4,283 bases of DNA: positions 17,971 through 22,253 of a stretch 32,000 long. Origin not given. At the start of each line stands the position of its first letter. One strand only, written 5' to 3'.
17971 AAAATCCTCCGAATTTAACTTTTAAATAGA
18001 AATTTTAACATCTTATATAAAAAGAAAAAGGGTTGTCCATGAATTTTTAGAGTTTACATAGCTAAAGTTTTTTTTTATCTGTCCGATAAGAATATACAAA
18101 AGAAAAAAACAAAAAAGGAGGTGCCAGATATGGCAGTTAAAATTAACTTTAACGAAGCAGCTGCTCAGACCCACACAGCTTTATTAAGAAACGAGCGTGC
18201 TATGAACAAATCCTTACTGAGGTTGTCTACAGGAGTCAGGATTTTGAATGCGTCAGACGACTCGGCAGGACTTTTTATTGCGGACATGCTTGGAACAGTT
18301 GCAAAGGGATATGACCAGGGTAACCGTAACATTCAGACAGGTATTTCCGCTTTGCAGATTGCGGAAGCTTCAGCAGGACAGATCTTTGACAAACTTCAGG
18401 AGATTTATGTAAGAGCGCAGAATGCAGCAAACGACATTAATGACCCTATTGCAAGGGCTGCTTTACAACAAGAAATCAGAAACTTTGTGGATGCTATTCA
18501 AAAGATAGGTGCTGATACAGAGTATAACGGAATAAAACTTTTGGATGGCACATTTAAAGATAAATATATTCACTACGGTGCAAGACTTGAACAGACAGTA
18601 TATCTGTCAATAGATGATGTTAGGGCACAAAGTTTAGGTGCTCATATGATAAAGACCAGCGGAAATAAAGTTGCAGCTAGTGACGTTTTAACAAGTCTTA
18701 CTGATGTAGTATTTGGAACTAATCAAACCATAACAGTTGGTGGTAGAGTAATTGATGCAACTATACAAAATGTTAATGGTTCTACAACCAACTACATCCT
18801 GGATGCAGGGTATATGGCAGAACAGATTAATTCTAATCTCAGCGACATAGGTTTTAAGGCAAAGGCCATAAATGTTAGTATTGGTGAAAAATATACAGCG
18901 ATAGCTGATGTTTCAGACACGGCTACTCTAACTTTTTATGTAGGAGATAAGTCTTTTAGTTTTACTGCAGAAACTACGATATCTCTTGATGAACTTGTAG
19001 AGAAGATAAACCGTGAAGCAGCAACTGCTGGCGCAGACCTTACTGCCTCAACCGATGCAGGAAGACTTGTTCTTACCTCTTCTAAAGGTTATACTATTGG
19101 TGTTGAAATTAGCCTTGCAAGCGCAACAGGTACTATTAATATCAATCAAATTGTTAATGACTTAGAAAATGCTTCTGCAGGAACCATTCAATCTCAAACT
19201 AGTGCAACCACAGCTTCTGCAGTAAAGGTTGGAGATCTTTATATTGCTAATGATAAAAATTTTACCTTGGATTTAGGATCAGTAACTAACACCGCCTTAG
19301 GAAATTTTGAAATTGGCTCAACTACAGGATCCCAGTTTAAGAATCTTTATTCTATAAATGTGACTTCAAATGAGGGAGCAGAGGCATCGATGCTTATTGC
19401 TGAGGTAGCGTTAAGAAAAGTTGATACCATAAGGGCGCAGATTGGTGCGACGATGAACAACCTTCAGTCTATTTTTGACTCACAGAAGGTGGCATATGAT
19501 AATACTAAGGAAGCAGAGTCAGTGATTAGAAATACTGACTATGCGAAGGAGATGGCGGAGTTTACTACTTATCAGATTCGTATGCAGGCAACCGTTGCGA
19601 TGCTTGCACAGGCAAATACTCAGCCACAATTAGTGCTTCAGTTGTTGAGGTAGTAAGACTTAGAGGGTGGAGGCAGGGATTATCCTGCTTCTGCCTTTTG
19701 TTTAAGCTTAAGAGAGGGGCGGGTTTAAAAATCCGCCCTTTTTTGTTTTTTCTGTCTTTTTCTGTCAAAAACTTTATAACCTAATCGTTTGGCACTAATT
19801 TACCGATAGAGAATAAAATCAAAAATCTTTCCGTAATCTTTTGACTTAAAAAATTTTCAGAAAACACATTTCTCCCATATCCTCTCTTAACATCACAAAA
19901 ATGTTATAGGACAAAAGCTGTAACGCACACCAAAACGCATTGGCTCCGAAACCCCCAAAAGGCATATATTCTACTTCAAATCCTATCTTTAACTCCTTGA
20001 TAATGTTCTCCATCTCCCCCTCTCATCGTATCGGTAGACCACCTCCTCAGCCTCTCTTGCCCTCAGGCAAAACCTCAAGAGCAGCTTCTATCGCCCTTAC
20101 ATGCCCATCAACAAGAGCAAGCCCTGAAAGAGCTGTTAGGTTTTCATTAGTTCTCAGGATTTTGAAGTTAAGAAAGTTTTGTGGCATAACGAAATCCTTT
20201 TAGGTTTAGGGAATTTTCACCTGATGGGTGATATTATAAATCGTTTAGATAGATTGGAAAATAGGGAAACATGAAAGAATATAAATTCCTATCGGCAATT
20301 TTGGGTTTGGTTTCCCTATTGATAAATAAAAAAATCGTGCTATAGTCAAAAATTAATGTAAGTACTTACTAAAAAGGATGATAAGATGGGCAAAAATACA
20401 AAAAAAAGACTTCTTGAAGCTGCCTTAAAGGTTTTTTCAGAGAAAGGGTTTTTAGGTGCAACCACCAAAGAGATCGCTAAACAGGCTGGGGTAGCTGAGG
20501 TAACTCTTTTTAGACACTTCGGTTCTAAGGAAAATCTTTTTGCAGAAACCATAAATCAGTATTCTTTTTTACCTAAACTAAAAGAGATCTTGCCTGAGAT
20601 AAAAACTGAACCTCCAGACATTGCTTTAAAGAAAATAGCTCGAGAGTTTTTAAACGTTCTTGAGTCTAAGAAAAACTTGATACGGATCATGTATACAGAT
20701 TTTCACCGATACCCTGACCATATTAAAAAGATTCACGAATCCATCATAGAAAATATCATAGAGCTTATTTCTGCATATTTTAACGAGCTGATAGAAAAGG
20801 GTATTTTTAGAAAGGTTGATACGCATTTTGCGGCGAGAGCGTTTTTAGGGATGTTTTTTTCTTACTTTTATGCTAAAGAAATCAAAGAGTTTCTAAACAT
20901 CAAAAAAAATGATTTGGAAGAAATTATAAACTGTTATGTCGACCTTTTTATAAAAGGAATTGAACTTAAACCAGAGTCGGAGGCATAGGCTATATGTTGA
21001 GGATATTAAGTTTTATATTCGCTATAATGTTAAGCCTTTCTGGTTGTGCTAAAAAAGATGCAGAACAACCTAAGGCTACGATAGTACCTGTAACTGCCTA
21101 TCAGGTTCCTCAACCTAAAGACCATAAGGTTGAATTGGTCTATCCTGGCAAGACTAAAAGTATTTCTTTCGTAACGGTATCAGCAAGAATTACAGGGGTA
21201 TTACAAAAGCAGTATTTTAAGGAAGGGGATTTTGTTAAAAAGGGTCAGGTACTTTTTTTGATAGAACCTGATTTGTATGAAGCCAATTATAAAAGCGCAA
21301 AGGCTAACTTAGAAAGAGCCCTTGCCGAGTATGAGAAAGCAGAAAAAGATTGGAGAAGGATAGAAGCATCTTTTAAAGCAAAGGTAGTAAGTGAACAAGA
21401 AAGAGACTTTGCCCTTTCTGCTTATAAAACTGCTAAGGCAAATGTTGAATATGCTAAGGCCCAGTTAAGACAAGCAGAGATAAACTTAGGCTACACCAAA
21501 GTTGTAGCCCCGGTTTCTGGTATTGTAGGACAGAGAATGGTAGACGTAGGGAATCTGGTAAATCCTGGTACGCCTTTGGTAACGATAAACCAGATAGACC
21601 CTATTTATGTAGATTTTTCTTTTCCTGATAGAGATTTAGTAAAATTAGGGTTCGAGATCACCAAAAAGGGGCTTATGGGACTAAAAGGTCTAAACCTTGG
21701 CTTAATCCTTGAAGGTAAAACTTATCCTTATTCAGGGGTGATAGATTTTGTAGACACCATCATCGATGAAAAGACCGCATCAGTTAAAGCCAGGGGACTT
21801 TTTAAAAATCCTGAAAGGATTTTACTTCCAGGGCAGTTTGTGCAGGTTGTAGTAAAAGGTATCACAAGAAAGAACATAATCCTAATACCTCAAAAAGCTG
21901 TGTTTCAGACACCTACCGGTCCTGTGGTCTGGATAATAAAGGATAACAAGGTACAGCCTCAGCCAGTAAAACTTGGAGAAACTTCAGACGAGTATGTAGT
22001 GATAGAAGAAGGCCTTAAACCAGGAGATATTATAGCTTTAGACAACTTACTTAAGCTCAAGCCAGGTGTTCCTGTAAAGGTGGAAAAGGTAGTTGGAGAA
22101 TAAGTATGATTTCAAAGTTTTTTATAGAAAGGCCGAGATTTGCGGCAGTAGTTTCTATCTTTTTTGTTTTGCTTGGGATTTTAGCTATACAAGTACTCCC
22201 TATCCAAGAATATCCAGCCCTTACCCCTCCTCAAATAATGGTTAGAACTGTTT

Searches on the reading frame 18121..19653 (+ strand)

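Call 50: search_protein_families(library=pfam, proteins=[window:18121-19653:+], max_evalue=0.0001)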
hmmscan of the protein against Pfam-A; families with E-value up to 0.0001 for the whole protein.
window:18121-19653:+ (510 aa): 2 families
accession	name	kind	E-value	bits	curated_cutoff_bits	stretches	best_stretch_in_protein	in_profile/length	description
PF00669.25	Flagellin_N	-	7.2e-33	114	26.6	1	8-145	1-138/139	Bacterial flagellin N-terminal helical region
PF00700.27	Flagellin_C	-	2.5e-17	63.4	23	1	427-509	4-86/86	Bacterial flagellin C-terminal helical region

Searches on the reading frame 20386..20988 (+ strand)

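Call 50: search_protein_families(library=pfam, proteins=[window:20386-20988:+], max_evalue=0.0001)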
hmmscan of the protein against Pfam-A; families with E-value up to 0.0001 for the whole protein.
window:20386-20988:+ (200 aa): 3 families
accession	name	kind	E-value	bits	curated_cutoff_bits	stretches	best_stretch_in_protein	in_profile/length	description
PF00440.29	TetR_N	-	5.9e-18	64.8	24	1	9-54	1-46/47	Bacterial regulatory proteins, tetR family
PF14246.11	TetR_C_7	-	3e-11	43.8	22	1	80-189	2-114/119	AefR-like transcriptional repressor, C-terminal domain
PF17932.6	TetR_C_24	-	1.2e-05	25.9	26.4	1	80-157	7-84/114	Tetracyclin repressor-like, C-terminal domain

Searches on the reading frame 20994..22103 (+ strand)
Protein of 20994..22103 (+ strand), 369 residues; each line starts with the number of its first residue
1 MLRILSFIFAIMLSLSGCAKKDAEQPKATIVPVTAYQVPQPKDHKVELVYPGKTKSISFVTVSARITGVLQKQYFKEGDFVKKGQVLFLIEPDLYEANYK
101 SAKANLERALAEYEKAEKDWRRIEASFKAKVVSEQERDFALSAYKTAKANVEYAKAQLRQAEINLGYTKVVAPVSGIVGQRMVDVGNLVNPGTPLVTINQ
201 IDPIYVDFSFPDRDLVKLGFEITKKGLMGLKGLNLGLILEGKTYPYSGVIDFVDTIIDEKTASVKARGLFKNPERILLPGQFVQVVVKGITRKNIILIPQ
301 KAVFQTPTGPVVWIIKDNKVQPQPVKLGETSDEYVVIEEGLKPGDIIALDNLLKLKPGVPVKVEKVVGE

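Call 50: search_protein_families(library=pfam, proteins=[window:20994-22103:+], max_evalue=0.0001)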
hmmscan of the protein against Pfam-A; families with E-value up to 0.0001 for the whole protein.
window:20994-22103:+ (369 aa): 3 families
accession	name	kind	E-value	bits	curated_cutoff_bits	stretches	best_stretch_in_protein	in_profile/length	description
PF16576.10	HlyD_D23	-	9.4e-19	68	30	1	60-283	20-214/214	Barrel-sandwich domain of CusB or HlyD membrane-fusion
PF13437.12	HlyD_3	-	6e-15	56.3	22.2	1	169-280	1-106/106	HlyD family secretion protein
PF00364.28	Biotin_lipoyl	-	6e-05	23.2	22.1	0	71-91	17-37/73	Biotin-requiring enzyme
